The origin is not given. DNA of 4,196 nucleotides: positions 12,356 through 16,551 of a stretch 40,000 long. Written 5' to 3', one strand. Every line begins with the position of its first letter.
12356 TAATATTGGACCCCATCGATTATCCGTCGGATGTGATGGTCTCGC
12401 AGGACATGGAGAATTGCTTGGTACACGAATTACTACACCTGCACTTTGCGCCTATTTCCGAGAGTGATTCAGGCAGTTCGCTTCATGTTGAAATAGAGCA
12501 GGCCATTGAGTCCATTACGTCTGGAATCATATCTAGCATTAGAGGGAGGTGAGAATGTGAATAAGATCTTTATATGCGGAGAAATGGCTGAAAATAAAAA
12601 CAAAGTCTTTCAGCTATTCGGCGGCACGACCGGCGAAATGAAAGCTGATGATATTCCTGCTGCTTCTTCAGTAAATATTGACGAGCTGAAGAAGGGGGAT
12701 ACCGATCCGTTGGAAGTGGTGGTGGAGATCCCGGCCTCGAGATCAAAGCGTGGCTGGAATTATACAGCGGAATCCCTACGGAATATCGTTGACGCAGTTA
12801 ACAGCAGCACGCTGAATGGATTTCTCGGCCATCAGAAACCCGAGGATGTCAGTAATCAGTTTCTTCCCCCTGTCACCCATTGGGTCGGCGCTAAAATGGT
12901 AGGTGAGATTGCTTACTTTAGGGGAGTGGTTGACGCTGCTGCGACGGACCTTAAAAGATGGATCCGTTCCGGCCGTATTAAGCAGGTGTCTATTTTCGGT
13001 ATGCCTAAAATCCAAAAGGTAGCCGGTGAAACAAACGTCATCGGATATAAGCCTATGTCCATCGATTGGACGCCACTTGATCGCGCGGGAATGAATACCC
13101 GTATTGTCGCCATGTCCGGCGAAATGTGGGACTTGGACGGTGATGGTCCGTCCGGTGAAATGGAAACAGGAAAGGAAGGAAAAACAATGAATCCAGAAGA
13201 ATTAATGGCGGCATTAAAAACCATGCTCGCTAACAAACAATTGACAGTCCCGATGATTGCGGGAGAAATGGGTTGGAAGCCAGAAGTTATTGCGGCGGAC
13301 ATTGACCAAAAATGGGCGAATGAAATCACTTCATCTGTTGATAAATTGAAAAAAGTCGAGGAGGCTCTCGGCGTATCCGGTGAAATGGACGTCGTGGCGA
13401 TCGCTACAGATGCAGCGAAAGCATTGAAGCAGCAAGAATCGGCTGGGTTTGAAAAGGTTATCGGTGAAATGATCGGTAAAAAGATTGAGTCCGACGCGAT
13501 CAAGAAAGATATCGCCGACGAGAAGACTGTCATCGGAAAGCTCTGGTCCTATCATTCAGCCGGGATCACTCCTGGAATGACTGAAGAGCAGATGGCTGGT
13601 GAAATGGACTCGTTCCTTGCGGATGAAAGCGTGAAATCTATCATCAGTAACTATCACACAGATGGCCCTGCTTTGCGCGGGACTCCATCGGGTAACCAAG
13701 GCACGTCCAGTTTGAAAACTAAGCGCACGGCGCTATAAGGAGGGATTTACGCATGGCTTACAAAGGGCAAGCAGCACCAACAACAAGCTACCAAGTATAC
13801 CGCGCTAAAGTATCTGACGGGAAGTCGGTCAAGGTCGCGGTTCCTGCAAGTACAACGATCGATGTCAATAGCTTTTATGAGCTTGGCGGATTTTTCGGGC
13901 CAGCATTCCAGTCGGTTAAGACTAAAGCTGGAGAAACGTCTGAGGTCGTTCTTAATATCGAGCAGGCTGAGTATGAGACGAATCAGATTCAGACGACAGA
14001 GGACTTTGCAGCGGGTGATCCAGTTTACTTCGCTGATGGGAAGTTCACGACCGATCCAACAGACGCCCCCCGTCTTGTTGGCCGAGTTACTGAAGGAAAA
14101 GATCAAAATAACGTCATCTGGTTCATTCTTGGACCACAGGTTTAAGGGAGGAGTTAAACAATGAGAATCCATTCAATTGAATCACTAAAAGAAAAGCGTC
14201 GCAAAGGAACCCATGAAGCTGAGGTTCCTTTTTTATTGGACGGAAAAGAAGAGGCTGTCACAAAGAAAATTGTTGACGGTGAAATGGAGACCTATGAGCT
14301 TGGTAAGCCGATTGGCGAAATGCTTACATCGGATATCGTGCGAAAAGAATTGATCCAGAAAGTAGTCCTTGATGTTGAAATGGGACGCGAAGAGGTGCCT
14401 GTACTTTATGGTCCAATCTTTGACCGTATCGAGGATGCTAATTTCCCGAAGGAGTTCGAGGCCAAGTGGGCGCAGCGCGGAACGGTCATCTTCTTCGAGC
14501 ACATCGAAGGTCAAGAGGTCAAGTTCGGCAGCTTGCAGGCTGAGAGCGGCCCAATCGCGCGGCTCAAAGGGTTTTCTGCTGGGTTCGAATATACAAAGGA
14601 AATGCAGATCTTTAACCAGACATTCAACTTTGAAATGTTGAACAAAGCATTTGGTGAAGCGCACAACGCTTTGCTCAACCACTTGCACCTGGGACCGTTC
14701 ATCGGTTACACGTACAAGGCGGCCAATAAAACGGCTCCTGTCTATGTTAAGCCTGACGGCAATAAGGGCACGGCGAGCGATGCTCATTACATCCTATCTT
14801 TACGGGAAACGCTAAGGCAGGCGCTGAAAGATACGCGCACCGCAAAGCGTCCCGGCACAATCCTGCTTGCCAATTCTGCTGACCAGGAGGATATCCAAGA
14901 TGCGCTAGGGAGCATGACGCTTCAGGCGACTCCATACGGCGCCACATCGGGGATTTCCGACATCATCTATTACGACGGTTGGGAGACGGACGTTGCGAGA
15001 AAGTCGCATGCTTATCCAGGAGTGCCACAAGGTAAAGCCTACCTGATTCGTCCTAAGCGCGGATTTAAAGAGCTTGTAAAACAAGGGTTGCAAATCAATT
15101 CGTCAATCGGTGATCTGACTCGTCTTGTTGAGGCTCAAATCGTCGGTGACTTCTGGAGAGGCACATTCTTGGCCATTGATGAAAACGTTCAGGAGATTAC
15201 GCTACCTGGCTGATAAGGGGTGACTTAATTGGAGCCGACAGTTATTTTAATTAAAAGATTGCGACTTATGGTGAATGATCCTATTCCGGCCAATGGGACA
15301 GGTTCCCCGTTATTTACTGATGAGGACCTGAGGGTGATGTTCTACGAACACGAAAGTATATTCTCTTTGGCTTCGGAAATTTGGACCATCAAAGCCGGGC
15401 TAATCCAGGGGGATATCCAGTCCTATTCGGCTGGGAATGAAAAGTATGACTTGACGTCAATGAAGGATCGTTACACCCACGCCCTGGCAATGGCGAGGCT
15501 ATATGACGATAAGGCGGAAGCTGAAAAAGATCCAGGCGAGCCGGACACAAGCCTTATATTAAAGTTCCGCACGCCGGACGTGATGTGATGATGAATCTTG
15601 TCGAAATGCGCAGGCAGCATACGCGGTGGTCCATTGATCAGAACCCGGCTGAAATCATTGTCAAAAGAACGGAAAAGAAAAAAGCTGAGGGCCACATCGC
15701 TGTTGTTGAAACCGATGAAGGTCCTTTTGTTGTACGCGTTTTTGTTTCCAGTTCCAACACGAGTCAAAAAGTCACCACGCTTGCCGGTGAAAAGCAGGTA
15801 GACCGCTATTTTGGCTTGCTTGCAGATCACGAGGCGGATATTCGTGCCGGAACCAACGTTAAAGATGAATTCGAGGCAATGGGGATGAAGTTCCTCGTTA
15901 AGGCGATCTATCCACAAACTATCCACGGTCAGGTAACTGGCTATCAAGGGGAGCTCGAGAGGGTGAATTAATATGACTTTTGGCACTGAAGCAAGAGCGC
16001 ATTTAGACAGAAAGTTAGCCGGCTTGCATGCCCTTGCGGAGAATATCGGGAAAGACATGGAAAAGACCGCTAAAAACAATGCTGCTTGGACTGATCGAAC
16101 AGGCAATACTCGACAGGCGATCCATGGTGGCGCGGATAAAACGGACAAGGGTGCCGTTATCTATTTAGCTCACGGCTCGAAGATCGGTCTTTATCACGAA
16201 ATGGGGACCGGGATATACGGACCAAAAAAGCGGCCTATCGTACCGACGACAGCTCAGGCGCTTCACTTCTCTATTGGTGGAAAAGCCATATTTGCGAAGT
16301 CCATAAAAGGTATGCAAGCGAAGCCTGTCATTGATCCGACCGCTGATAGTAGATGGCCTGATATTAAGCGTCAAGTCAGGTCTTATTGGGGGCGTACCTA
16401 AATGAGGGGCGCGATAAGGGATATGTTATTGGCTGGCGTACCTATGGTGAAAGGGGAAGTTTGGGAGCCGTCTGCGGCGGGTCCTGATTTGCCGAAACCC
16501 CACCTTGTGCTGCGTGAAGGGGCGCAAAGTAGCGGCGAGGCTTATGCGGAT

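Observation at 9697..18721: In-frame GGN-GAA-ATG (Gly-Glu-Met) motif occurs 14 times, only in portal, scaffold, capsid N-terminus and sheath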

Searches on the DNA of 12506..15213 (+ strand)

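Call 7: search_dna_similar(query=window:12506-15213:+, collection=phages, mode=distant, max_rows=15)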
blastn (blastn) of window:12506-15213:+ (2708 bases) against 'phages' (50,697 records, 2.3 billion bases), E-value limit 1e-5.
Records with a match: 15; places in all: 15; records where one place covers at least 80% of the query: 0.
Best place of each record, by identity: 60-80% 15.
By first word of the organism name: Bacillus 9; Clostridium 6.
By host as written in the record: Clostridium difficile 4; Bacillus alcalophilus CGMCC 1.3604 3; Bacillus subtilis KCCM12150 2; Clostridium difficile strain CD105HE1 ribotype 076 2; Bacillus subtilis BSC21 1; Bacillus subtilis BSC16 1; Bacillus subtilis KACC 17797 1; Bacillus subtilis ATCC 21336 1.
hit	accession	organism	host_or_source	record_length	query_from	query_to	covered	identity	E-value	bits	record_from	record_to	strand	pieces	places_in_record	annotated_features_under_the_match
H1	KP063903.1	Bacillus phage BalMu-1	Bacillus alcalophilus CGMCC 1.3604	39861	304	2185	27%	68.3%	3e-44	257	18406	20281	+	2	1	hypothetical protein (x3)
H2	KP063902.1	Bacillus phage BalMu-1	Bacillus alcalophilus CGMCC 1.3604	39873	304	2185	27%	68.3%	3e-44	257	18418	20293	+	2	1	hypothetical protein (x3)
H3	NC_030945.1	Bacillus phage BalMu-1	Bacillus alcalophilus CGMCC 1.3604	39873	304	2185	27%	68.3%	3e-44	257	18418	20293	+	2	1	hypothetical protein (x2) | head decoration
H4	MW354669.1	Bacillus phage BSTP5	Bacillus subtilis BSC21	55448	1758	2177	16%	67.1%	1e-18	102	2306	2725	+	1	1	hypothetical protein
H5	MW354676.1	Bacillus phage BSTP8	Bacillus subtilis KCCM12150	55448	1758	2177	16%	67.1%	1e-18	102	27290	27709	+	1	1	BSTP8_050: hypothetical protein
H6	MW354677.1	Bacillus phage BSTP10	Bacillus subtilis KCCM12150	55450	1758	2177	16%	67.1%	1e-18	102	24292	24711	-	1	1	BSTP10_029: hypothetical protein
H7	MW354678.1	Bacillus phage BSTP12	Bacillus subtilis BSC16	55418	1758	2177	16%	67.1%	1e-18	102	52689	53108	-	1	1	BSTP12_078: hypothetical protein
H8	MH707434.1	Bacillus phage BSP19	Bacillus subtilis KACC 17797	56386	1758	2177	16%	67.1%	1e-18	102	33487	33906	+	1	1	hypothetical protein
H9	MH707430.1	Bacillus phage BSP7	Bacillus subtilis ATCC 21336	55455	1758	2177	16%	66.8%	4e-17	98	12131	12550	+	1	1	hypothetical protein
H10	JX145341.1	Clostridium phage phiMMP02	Clostridium difficile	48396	304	458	6%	69.0%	2e-7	64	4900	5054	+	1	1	hypothetical protein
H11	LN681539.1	Clostridium phage phiCD505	Clostridium difficile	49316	304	458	6%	69.0%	2e-7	64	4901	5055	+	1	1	conserved protein of unknown function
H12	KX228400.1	Clostridium phage CDKM15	Clostridium difficile strain CD105HE1 ...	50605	304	458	6%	69.0%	2e-7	64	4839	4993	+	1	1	hypothetical protein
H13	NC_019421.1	Clostridium phage phiMMP02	Clostridium difficile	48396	304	458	6%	69.0%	2e-7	64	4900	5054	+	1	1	hypothetical protein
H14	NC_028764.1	Clostridium phage phiCD505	Clostridium difficile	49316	304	458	6%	69.0%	2e-7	64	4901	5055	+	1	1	hypothetical protein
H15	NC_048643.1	Clostridium phage CDKM15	Clostridium difficile strain CD105HE1 ...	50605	304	458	6%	69.0%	2e-7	64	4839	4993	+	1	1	hypothetical protein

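Call 8: get_annotated_region(hit=H3, flank=9000)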
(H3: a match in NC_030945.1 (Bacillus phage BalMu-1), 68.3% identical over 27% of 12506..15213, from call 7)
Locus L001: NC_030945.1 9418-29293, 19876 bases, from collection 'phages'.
description: Bacillus phage BalMu-1 copy 1, complete genome.
organism: Bacillus phage BalMu-1 (NCBI taxid 1567487)
taxonomy: Viruses; Duplodnaviria; Heunggongvirae; Uroviricota; Caudoviricetes
host: Bacillus alcalophilus CGMCC 1.3604; source: -; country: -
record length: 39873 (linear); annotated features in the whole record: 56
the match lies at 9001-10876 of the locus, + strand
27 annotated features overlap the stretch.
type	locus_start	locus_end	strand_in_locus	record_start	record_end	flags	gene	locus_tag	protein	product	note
CDS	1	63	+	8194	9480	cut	-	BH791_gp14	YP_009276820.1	5'-3' exonuclease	-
CDS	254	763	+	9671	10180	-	-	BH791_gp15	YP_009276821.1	Mu Gam-like end protection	-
CDS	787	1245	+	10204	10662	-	-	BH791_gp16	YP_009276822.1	hypothetical protein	-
CDS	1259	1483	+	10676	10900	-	-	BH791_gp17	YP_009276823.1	hypothetical protein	-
CDS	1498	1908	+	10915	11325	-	-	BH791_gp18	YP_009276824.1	regulatory protein GemA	-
CDS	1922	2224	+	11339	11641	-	-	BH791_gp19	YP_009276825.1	late transcriptional activator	-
CDS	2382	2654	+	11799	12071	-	-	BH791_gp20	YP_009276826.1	lipoprotein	-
CDS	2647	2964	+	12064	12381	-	-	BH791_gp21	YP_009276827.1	hypothetical protein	-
CDS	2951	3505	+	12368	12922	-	-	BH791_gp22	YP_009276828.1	DUF3486 family protein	possible bacteriophage Mu GP27-like protein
CDS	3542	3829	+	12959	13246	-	-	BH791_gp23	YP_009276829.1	hypothetical protein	-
CDS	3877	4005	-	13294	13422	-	-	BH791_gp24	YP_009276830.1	hypothetical protein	-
CDS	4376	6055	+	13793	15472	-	-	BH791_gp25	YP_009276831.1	terminase large subunit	-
CDS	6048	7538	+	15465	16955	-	-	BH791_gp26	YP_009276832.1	portal protein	FIG00533022: hypothetical protein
CDS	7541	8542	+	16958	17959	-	-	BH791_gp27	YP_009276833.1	head morphogenesis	-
CDS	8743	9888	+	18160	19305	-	-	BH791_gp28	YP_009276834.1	hypothetical protein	FIG00514704: hypothetical protein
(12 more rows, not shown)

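Call 9: get_annotated_region(hit=H13, flank=9000)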
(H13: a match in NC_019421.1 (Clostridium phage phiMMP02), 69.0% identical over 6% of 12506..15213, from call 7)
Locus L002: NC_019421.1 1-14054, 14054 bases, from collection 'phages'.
description: Clostridium phage phiMMP02, complete genome.
organism: Clostridium phage phiMMP02 (NCBI taxid 1204534)
taxonomy: Viruses; Duplodnaviria; Heunggongvirae; Uroviricota; Caudoviricetes; Colneyvirus; Colneyvirus MMP02
host: Clostridium difficile; source: human fecal sample; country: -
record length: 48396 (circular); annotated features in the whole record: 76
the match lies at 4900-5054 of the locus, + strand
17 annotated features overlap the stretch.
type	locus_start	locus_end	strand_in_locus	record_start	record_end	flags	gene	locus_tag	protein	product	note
CDS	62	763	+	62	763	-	-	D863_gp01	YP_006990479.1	terminase small subunit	-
CDS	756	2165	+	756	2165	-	-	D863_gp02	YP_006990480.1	DEAD/DEAH box helicase family protein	-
CDS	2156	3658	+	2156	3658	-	-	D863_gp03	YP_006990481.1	portal protein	-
CDS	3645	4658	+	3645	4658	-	-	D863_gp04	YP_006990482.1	head morphogenesis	-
CDS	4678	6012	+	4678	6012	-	-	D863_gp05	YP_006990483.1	hypothetical protein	-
CDS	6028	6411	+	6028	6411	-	-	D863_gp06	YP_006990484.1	head decoration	-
CDS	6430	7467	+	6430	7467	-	-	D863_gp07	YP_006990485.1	hypothetical protein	-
CDS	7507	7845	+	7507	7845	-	-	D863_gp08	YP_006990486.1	hypothetical protein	-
CDS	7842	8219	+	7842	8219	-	-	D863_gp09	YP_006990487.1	hypothetical protein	-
CDS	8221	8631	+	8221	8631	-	-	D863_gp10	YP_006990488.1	putative tail component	-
CDS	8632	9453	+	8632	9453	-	-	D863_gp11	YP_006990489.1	hypothetical protein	-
CDS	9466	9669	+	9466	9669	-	-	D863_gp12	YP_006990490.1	hypothetical protein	-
CDS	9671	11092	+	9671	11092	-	-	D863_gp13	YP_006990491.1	tail sheath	XkdK-related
CDS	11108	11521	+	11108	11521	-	-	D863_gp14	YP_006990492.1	tail protein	-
CDS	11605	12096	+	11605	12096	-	-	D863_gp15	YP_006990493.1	tail protein XkdN-like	-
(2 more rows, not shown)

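Call 10: get_annotated_region(hit=H4, flank=9000)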
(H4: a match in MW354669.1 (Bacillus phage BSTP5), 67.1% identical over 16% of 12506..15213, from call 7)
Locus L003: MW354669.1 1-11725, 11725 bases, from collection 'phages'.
description: Bacillus phage BSTP5, complete genome.
organism: Bacillus phage BSTP5 (NCBI taxid 2801530)
taxonomy: Viruses; Duplodnaviria; Heunggongvirae; Uroviricota; Caudoviricetes
host: Bacillus subtilis BSC21; source: -; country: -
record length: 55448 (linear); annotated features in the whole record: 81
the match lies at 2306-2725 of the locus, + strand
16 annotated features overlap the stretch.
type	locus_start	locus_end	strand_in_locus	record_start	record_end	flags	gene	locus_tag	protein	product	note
CDS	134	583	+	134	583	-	-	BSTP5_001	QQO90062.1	hypothetical protein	-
CDS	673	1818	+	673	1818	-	-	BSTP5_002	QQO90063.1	repressor protein cI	RPC2_LAMBD Repressor protein cI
CDS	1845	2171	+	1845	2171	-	-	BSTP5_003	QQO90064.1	hypothetical protein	-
CDS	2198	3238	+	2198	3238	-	-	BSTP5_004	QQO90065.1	hypothetical protein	-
CDS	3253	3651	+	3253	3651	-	-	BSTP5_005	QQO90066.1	major capsid protein L2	-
CDS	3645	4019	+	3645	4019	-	-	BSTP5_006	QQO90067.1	hypothetical protein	-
CDS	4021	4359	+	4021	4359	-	-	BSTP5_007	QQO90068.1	minor capsid protein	-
CDS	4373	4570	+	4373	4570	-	-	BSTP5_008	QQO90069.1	hypothetical protein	-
CDS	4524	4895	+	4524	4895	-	-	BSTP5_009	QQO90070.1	hypothetical protein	-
CDS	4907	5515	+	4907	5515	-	-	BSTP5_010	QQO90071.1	hypothetical protein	-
CDS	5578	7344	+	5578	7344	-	-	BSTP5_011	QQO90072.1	neck appendage protein/tailspike protein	-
CDS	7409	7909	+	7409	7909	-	-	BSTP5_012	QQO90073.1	hypothetical protein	-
CDS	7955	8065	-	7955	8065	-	-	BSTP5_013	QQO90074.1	hypothetical protein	-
CDS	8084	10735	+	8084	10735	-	-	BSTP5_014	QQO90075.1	putative tape measure/distal protein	-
CDS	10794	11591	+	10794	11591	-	-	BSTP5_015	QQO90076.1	tail fiber/component protein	-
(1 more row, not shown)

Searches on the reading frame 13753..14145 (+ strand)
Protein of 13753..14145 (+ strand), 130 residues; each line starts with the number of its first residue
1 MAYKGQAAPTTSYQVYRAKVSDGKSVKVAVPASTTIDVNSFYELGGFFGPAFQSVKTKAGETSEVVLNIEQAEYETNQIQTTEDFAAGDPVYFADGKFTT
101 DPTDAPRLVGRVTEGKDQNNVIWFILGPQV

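Call 5: search_protein_families(library=pfam, proteins=[window:13753-14145:+], max_evalue=0.01)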
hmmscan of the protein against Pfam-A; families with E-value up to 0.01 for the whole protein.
window:13753-14145:+ (130 aa): 1 family
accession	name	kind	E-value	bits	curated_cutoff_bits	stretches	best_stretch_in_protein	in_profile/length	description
PF09956.15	Phage_cement_2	-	2.2e-08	34.8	24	1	20-121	1-97/103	Phage cement protein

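Call 6: search_protein_families(library=phrogs, proteins=[window:13753-14145:+], max_evalue=0.001)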
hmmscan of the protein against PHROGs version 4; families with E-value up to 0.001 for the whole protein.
window:13753-14145:+ (130 aa): 1 family
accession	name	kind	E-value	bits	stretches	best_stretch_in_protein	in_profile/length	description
phrog_122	-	head and packaging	6.6e-17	62.5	1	20-127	6-107/109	head decoration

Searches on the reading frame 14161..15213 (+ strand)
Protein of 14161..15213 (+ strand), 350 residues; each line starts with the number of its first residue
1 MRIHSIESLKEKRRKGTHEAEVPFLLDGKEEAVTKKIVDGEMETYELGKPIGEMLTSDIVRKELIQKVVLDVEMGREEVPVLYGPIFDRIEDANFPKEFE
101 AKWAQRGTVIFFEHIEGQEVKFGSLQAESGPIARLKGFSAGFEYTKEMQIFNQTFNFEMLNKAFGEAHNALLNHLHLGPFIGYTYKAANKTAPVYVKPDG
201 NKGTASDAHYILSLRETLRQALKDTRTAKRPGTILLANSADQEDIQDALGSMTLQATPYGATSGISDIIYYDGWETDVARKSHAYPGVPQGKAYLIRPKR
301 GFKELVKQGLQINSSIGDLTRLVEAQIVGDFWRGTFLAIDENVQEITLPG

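Call 5: search_protein_families(library=pfam, proteins=[window:14161-15213:+], max_evalue=0.01)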
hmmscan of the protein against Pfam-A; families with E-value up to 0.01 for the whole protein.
window:14161-15213:+ (350 aa): 1 family
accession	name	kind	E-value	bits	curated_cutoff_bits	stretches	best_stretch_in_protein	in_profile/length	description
PF25209.1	Phage_capsid_4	-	1.5e-05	25.8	27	1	104-274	48-195/262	Phage capsid protein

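Call 6: search_protein_families(library=phrogs, proteins=[window:14161-15213:+], max_evalue=0.001)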
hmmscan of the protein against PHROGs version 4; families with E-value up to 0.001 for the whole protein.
window:14161-15213:+ (350 aa): 1 family
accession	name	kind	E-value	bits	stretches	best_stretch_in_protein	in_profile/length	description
phrog_3116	-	unknown function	1.8e-160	534.7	1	1-349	3-345/345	-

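Call 26: search_solved_structures(query=window:14161-15213:+, max_evalue=0.01, show_alignments=2)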
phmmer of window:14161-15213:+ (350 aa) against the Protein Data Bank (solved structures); distinct sequences matched with E-value up to 0.01: 1.
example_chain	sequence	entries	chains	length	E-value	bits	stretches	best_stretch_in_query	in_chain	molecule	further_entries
9gay_A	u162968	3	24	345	1e-114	386.3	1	3-347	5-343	gp49 - Major capsid protein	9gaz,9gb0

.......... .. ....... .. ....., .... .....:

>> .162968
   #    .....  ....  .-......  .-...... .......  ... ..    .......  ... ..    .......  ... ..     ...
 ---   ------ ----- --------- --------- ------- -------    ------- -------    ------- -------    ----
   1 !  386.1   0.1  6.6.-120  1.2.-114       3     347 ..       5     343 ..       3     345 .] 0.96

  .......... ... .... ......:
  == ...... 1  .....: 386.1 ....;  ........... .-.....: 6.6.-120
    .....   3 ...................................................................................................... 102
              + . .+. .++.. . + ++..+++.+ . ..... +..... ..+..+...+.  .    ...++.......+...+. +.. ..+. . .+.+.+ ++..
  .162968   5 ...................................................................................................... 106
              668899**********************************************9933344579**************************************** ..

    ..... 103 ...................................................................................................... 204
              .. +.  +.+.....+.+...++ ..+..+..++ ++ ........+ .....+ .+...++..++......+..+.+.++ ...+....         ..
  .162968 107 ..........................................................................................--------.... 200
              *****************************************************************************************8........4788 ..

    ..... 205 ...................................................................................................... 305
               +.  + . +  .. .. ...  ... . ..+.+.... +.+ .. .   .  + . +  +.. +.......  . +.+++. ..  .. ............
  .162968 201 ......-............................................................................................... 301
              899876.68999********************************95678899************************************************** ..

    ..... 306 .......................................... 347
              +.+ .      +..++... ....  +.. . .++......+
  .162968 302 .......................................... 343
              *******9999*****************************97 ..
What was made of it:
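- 14161..15213 (+): Major capsid protein gene (350 aa, HK97 fold), the homologue of phiCD508 gp49. It matches PDB 9gay chain A at E 1e-114 (call 26) and phrog_3116 (call 6).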

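Call 55: find_homologous_proteins(query=window:14161-15213:+, max_evalue=1e-10)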
Query window:14161-15213:+ (350 aa): 498 proteins with E <= 1e-10 among 2489 candidates; the best 120 are listed.
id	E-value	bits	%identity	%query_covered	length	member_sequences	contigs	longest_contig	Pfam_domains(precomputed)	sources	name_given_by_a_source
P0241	9.0e-232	786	100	100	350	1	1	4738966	-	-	-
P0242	9.8e-223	756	95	100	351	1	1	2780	-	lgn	-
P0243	1.8e-195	667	83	100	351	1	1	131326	-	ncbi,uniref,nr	ncbi:hypothetical protein [Sporosarcina koreensis]|uniref:phage major capsid protein n=1 Tax=Sporosa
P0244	2.6e-194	663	83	100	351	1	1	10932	-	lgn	-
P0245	4.1e-194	662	83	100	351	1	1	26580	-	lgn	-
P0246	2.9e-193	659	83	100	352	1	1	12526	-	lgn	-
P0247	7.4e-193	658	83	100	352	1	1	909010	-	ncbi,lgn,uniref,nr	ncbi:hypothetical protein HMPREF9372_3360 [Sporosarcina newyorkensis 2681]|uniref:Aspartate ammonia-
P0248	2.5e-192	656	81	100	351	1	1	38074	-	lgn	-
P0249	1.4e-191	654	82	100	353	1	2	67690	-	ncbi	-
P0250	1.2e-190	651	80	100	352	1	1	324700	-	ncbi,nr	ncbi:MAG TPA: aspartate ammonia-lyase [Bacillus bacterium]|nr:aspartate ammonia-lyase [Bacillus sp. 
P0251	1.2e-190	651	80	100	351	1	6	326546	-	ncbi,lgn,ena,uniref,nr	ncbi:hypothetical protein [Siminovitchia fordii]|uniref:phage major capsid protein n=1 Tax=Siminovit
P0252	1.3e-190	651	81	100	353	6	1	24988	-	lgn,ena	-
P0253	2.2e-189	647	81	100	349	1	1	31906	-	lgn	-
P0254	9.2e-189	645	79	100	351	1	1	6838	-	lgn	-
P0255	1.1e-188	644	80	100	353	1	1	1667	-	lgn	-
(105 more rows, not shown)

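Call 89: search_protein_families(library=ncbifam, proteins=[window:14161-15213:+], max_evalue=0.1)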
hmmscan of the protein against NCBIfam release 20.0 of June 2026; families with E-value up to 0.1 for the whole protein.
window:14161-15213:+ (350 aa): 0 families

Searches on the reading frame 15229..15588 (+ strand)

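Call 6: search_protein_families(library=phrogs, proteins=[window:15229-15588:+], max_evalue=0.001)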
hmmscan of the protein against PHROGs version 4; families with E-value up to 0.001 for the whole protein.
window:15229-15588:+ (119 aa): 1 family
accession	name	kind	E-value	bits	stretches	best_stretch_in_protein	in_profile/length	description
phrog_3029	-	unknown function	2.2e-29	103.1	1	1-118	1-117/118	-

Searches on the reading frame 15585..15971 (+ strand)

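Call 6: search_protein_families(library=phrogs, proteins=[window:15585-15971:+], max_evalue=0.001)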
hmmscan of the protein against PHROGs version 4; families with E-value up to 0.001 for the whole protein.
window:15585-15971:+ (128 aa): 2 families
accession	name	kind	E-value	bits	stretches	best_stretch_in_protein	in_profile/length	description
phrog_2405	-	unknown function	1.4e-32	113.4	1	4-127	2-124/125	-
phrog_4904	-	unknown function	3.6e-10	41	1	5-111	7-111/130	-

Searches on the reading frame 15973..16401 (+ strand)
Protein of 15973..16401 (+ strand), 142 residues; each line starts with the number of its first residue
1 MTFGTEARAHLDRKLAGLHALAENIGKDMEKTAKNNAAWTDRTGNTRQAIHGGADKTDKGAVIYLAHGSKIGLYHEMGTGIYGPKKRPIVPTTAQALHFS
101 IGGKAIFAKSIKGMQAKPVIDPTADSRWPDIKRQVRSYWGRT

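Call 6: search_protein_families(library=phrogs, proteins=[window:15973-16401:+], max_evalue=0.001)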
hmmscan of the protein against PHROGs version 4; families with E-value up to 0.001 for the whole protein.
window:15973-16401:+ (142 aa): 1 family
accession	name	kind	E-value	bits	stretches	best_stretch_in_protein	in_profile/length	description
phrog_5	-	connector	3.4e-11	44.4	1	16-139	117-209/239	tail completion or Neck1 protein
